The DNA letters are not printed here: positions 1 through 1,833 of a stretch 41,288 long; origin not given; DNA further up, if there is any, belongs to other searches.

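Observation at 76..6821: One operon stacks an ImcH-like, a CbcL-like and a split CbcL-like quinol:cytochrome module (37 haem-c motifs, no catalytic subunit)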

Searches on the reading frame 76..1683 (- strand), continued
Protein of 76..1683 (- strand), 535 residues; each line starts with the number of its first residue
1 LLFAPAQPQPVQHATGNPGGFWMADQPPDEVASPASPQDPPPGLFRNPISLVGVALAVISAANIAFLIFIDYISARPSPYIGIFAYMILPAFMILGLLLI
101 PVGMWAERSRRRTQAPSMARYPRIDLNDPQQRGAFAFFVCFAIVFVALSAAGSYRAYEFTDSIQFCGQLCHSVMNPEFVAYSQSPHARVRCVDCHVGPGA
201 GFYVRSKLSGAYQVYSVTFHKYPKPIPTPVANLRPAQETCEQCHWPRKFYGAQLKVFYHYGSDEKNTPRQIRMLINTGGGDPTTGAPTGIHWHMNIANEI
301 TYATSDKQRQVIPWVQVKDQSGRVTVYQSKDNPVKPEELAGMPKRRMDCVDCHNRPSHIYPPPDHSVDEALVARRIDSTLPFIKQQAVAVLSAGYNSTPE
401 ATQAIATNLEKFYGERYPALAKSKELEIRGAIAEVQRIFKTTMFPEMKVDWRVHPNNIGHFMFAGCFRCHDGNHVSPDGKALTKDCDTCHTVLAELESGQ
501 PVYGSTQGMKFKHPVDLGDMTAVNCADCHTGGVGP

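Call 33: search_solved_structures(query=window:76-1617:-, max_evalue=0.01)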
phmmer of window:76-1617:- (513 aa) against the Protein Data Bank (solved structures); distinct sequences matched with E-value up to 0.01: 1.
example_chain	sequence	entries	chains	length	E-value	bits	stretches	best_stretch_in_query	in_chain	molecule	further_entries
2j7a_C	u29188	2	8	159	2.9e-05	26.3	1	134-232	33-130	CYTOCHROME C QUINOL DEHYDROGENASE NRFH | NAPC/NIRT CYTOCHROME C FAMILY PROTEIN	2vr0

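Call 39: search_protein_families(library=ncbifam, proteins=[L001:1943-4510:+, L001:903-1922:+], max_evalue=0.001)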
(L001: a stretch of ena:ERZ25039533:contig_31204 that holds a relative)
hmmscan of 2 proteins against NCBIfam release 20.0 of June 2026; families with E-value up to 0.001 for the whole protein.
L001:1943-4510:+ (855 aa): 2 families
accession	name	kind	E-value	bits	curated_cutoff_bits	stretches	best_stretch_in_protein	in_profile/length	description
TIGR03509.1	OMP_MtrB_PioB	subfamily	1.1e-56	192.7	240.05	2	119-591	57-485/662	MtrB/PioB family decaheme-associated outer membrane protein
TIGR03014.2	EpsL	equivalog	0.00025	20.2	275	1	467-610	211-342/385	XrtB/PEP-CTERM-associated polysaccharide biosynthesis outer membrane protein EpsL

L001:903-1922:+ (339 aa): 10 families
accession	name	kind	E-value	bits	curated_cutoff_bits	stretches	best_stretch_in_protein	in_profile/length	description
TIGR03508.1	decahem_SO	subfamily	5.5e-78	262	192.2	1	48-333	1-258/258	DmsE family decaheme c-type cytochrome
NF041028.1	decahem_GSU2203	exception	2.9e-75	253.4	325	1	18-334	5-306/317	GSU2203 family decaheme c-type cytochrome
TIGR01905.1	paired_CXXCH_1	subfamily_domain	5.1e-29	99.9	25.2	2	201-241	1-38/41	doubled CXXCH domain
NF008659.0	PRK11659.1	equivalog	2.2e-17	63.4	184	1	15-156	12-147/188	cytochrome c nitrite reductase pentaheme subunit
TIGR03153.1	cytochr_NrfH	equivalog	1.3e-12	48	134.2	0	181-221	27-65/138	cytochrome c nitrite reductase small subunit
TIGR03146.1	cyt_nit_nrfB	equivalog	3.8e-12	46.7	166.6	1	50-158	12-123/145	cytochrome c nitrite reductase pentaheme subunit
NF049875.1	NetB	exception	4.3e-08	33.2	380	0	33-155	55-174/211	Nrf-like electron transfer protein NetB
NF041198.1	UshA_like_PCGU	equivalog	3.5e-07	29.2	275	1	81-130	472-511/519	UshA-like (seleno)protein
NF045722.1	c3_cytochr_TmcA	equivalog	1.7e-05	24.7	114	0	180-245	55-117/125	acidic tetraheme cytochrome c3 TmcA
NF047727.1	4hemeCytCCctA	equivalog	7.8e-05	22.8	180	0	108-155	46-91/109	tetraheme c-type cytochrome CctA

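Call 91: predict_structure(alignment_id=A3)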
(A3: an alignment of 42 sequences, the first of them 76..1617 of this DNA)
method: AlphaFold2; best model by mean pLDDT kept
length: 513 residues; sequences in the alignment: 42
mean_pLDDT: 53.5   pTM: 0.34
mean pLDDT of the five models: 53.5, 50.6, 50.5, 49.8, 47.5
residues with pLDDT >= 90: 36; 70-90: 108; 50-70: 102; < 50: 267
segments of 3 or more residues with pLDDT < 50: 1-17, 133-276, 326-338, 422-513
pLDDT, mean of each block of 10 residues (from residue 1): 36 48 70 79 72 56 72 86 77 60 64 71 60 46 43 42 38 37 41 45 31 30 26 27 34 30 33 45 59 64 61 81 56 43 74 89 85 75 93 91 93 79 39 26 29 37 31 32 29 31 36 35
secondary structure, 60 per line:
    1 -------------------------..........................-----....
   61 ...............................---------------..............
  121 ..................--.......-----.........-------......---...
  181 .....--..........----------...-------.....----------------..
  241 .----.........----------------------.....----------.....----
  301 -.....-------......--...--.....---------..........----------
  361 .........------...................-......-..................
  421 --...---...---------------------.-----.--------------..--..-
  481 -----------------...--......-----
elements in order: H26-51 H57-91 H107-138 H141-147 H153-161 H169-174 H178-185 H188-197 H218-222 H246-254 E277-281 E292-296 E302-306 H314-319 E322-324 H327-331 H341-350 H361-369 H376-394 H396-401 H403-420 H503-508
